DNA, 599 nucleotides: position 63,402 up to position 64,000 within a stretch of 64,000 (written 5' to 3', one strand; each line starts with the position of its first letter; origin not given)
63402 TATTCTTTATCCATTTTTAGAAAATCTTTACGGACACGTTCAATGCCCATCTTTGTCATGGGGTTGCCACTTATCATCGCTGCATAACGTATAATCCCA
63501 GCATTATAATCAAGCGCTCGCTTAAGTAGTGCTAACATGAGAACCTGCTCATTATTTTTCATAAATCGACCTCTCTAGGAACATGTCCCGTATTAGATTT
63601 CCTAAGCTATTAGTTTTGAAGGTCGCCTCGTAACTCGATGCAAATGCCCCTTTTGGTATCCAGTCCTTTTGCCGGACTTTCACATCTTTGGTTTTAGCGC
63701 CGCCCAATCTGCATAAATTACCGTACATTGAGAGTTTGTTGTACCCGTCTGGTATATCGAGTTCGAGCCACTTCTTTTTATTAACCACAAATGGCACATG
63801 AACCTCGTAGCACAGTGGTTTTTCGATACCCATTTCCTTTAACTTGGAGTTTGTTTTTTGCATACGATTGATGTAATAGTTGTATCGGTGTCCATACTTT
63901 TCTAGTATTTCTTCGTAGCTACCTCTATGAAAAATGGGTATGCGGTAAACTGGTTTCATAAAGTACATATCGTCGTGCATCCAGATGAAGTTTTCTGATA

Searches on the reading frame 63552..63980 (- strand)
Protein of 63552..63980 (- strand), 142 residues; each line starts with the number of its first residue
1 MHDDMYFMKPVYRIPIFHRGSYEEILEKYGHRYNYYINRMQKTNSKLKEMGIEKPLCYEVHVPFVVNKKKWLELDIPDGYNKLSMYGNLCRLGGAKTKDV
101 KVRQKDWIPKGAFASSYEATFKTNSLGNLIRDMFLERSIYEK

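Call 42: search_protein_families(library=pfam, proteins=[window:63552-63980:-], max_evalue=0.01)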
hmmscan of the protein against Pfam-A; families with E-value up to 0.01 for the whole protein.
window:63552-63980:- (142 aa): 0 families

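Call 43: find_encoding_contigs(protein=window:63552-63980:-, flank=10000, max_places=4)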
Protein window:63552-63980:- (142 aa): no gene with exactly this product is on record in the collection.
